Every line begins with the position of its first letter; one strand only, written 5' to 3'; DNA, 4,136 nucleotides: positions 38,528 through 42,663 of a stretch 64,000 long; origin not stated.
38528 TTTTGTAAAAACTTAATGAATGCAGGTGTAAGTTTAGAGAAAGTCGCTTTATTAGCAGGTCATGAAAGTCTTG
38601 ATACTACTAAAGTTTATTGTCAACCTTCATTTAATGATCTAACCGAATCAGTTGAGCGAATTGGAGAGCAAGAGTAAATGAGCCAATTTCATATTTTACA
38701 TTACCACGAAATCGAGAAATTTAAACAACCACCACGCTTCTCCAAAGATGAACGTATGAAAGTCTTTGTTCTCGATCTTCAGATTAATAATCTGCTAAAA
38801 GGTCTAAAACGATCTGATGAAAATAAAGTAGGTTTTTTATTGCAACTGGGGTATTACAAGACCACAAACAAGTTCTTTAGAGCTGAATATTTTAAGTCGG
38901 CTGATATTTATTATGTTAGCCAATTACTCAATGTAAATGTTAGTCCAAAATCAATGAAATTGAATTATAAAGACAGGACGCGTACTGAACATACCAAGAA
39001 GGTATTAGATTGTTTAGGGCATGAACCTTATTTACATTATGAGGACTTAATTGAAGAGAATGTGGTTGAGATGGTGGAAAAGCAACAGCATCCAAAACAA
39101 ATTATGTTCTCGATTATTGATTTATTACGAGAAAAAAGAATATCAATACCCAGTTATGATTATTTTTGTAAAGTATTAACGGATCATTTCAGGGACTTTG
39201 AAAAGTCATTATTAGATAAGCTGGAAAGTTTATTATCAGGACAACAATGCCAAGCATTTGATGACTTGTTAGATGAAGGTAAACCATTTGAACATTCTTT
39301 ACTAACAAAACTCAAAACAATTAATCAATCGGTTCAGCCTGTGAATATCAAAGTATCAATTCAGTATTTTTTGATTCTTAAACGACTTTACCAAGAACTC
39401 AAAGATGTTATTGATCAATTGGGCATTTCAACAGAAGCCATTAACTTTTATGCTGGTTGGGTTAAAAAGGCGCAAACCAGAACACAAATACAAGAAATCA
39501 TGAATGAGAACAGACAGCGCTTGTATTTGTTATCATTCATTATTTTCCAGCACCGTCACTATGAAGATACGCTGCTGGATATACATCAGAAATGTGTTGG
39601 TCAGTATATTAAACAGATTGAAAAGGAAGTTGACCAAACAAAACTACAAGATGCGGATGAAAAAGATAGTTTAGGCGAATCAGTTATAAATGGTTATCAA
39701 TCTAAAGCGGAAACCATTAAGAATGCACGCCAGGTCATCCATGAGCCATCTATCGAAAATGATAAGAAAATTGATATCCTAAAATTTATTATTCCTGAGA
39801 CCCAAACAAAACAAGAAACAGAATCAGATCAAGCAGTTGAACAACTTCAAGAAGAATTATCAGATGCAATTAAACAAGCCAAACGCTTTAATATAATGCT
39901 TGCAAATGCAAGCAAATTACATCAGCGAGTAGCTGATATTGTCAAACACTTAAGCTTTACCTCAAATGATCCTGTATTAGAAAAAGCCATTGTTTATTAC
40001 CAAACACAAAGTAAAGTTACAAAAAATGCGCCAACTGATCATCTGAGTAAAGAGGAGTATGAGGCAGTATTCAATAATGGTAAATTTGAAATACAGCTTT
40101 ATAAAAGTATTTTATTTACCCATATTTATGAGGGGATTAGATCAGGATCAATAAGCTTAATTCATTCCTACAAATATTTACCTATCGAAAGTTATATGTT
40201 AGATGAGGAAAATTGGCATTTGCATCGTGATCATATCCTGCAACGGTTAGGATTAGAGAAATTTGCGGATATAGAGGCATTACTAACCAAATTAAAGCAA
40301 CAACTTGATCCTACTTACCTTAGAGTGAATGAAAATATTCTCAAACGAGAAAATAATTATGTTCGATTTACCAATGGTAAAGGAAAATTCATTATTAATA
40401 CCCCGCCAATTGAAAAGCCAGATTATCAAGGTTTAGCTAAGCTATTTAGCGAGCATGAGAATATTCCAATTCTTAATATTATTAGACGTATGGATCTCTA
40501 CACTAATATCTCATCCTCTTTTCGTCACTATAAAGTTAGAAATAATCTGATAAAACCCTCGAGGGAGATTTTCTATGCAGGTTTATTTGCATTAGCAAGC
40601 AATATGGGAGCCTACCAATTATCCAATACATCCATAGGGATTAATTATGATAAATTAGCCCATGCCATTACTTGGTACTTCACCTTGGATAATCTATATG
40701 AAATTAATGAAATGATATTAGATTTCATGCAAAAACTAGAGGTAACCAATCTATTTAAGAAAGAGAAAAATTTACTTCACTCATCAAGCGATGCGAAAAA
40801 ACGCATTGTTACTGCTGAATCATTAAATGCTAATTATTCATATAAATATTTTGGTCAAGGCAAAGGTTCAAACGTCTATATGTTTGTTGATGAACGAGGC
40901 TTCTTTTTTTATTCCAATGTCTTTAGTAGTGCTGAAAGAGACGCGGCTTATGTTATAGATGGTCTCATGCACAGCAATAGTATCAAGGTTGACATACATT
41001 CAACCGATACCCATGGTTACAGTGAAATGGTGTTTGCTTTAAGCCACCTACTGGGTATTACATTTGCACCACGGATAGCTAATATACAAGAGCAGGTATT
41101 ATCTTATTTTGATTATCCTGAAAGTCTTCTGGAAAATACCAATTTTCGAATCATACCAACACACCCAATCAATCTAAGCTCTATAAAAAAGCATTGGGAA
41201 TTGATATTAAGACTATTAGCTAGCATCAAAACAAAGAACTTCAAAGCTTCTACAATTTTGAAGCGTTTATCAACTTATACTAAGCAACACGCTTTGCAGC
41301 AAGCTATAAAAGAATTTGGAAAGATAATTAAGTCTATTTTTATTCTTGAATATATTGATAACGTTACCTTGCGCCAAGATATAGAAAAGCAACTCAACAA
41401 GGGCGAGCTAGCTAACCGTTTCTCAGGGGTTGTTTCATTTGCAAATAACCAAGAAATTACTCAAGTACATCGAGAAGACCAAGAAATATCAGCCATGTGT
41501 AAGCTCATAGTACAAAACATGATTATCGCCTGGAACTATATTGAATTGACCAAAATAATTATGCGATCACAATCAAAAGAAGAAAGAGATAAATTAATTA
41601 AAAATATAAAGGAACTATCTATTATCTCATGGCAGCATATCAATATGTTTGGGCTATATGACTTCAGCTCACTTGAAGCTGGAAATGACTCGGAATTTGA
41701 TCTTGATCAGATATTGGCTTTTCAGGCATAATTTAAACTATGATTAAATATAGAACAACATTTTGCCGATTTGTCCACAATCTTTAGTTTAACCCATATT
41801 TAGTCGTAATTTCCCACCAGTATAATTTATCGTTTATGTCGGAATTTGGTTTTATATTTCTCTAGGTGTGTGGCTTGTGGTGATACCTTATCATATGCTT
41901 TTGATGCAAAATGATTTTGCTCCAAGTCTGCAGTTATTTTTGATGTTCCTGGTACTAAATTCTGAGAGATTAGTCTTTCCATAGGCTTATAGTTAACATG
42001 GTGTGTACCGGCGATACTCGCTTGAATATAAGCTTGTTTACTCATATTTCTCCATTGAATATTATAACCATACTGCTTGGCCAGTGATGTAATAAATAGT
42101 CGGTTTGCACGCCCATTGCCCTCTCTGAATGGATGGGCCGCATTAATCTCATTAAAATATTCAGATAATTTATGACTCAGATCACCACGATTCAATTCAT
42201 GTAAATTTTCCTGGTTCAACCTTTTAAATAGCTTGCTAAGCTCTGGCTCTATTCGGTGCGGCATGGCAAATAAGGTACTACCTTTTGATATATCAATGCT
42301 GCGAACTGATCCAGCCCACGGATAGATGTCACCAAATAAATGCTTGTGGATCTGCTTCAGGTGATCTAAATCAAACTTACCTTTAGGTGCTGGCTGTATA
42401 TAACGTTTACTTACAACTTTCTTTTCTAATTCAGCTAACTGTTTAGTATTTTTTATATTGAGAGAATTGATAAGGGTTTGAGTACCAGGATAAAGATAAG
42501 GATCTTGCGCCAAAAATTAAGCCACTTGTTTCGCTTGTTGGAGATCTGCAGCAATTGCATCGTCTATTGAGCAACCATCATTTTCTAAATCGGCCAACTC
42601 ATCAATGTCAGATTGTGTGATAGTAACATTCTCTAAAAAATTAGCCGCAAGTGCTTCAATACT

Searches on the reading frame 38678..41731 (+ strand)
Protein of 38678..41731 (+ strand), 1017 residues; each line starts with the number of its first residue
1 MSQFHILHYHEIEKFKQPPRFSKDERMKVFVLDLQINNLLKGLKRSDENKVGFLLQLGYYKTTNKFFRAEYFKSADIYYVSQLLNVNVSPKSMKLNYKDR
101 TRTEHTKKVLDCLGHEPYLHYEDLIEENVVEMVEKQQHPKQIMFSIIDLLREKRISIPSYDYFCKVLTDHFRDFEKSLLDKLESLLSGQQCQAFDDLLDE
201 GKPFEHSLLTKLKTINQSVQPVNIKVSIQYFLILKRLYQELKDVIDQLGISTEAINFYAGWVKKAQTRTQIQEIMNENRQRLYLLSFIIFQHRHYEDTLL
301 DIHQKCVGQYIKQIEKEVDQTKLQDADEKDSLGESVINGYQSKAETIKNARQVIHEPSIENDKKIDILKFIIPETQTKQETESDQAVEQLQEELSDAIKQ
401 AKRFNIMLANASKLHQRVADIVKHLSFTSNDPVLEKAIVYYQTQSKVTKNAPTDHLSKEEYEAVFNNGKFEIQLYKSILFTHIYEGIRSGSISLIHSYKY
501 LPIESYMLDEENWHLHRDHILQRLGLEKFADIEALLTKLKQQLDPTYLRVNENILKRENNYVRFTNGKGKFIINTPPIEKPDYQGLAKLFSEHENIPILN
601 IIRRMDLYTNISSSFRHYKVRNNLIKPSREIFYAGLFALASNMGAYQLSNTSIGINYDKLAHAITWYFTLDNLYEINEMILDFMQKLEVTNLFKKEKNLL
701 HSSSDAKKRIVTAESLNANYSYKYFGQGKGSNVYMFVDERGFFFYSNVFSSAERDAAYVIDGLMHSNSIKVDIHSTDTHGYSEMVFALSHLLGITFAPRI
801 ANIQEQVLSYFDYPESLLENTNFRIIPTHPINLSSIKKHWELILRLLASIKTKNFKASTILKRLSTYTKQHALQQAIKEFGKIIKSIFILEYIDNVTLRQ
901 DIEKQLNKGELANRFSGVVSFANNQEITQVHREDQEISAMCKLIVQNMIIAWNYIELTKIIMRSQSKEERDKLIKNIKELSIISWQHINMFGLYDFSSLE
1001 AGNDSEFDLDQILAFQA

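Call 64: search_protein_families(library=pfam, proteins=[window:38678-41731:+], max_evalue=0.001)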
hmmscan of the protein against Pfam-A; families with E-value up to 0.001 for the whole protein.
window:38678-41731:+ (1017 aa): 2 families
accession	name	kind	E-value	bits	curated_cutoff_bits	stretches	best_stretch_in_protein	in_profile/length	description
PF01526.23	DDE_Tnp_Tn3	-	1.2e-106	357.2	24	1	601-994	2-389/389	Tn3 transposase DDE domain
PF13700.11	DUF4158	-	1.2e-18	67.9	27.4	1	6-166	1-161/165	Domain of unknown function (DUF4158)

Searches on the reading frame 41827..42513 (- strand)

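Call 64: search_protein_families(library=pfam, proteins=[window:41827-42513:-], max_evalue=0.001)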
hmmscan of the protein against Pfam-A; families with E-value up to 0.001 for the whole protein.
window:41827-42513:- (228 aa): 1 family
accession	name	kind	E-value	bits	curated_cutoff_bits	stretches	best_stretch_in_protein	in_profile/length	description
PF02661.23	Fic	-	5.6e-18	66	24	1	47-142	2-90/93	Fic/DOC family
